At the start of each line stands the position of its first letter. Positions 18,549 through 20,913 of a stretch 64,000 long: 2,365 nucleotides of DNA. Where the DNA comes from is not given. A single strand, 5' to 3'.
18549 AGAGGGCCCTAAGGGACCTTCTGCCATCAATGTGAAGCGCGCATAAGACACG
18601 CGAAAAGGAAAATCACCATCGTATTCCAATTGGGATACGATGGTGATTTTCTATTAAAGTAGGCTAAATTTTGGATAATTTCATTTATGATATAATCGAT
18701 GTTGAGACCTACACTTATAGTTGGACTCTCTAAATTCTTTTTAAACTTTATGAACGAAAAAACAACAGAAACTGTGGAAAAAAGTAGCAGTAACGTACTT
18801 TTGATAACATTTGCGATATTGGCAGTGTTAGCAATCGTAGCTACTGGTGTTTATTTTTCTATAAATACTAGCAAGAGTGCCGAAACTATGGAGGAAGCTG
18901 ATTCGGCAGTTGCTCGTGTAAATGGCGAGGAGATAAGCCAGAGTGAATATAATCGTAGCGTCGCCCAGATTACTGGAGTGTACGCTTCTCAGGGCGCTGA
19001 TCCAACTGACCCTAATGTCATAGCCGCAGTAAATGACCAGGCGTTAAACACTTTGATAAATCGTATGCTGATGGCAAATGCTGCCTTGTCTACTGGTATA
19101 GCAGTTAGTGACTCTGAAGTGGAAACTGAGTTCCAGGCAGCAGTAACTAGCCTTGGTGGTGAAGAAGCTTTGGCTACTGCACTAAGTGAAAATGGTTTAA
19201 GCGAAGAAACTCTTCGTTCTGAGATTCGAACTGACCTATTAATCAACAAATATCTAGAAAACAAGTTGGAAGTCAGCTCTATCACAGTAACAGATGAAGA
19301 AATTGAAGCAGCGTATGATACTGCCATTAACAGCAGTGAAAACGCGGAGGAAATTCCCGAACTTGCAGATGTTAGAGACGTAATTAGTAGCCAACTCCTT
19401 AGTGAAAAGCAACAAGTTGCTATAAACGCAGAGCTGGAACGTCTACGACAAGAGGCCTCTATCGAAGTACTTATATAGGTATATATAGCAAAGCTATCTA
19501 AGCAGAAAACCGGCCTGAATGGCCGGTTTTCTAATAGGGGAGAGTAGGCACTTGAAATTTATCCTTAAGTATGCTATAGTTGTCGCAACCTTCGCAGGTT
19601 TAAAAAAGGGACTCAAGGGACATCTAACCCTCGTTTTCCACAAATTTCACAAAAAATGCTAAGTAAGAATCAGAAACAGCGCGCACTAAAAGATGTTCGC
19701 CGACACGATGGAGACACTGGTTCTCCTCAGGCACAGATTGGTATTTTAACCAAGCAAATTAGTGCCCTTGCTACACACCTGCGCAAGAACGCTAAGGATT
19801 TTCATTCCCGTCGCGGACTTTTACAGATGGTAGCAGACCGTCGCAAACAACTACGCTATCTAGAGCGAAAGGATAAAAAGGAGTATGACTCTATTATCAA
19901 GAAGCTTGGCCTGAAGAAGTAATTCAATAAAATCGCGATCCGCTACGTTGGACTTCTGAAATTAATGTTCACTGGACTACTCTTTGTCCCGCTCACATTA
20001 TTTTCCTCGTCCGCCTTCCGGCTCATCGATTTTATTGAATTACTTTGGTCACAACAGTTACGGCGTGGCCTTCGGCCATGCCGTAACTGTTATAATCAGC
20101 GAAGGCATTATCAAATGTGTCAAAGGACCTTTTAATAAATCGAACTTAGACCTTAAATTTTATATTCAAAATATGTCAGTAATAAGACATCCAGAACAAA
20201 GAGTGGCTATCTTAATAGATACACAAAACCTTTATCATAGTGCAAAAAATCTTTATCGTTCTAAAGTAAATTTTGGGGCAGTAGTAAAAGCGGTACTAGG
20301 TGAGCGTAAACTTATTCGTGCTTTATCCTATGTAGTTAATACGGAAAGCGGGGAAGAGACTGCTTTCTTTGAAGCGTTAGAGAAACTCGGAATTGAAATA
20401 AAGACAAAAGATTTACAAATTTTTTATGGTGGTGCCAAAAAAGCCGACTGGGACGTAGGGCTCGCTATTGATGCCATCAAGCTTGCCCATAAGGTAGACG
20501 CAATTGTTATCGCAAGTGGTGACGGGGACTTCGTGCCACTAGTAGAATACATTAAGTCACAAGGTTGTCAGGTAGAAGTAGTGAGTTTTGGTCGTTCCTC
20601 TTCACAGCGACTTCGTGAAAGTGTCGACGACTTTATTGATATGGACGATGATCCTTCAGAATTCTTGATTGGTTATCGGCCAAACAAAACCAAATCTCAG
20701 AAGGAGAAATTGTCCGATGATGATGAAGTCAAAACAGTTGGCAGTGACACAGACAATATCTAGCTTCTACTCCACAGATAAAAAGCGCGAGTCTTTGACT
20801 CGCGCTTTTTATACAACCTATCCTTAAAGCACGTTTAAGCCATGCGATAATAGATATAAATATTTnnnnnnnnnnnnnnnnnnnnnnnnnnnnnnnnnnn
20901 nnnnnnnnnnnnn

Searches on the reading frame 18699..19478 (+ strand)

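Call 26: search_protein_families(library=pfam, proteins=[window:18699-19478:+], max_evalue=0.00001)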
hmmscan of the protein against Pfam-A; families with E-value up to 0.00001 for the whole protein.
window:18699-19478:+ (259 aa): 3 families
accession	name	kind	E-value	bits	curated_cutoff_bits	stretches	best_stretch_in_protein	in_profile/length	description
PF13624.11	SurA_N_3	-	1.4e-22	80.7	27.2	1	28-185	7-161/162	SurA-like N-terminal domain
PF13623.11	SurA_N_2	-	9e-19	68.2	28.5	1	31-146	8-120/145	SurA-like N-terminal domain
PF09312.16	SurA_N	-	7.8e-09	36.2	30.8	1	68-184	2-116/118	SurA N-terminal domain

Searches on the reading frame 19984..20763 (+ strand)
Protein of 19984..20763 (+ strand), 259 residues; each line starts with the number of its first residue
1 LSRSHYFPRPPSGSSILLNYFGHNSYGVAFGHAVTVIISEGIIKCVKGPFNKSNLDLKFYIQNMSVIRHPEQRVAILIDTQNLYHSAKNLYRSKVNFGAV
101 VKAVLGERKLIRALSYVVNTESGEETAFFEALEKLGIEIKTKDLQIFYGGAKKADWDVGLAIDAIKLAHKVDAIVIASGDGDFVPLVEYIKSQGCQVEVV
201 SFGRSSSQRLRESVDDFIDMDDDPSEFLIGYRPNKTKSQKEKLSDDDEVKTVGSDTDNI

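Call 26: search_protein_families(library=pfam, proteins=[window:19984-20763:+], max_evalue=0.00001)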
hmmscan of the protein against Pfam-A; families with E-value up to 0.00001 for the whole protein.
window:19984-20763:+ (259 aa): 1 family
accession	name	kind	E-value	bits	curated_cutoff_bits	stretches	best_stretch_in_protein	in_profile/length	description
PF01936.24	NYN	-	5.4e-34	118.2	24.2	1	73-221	1-145/145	NYN domain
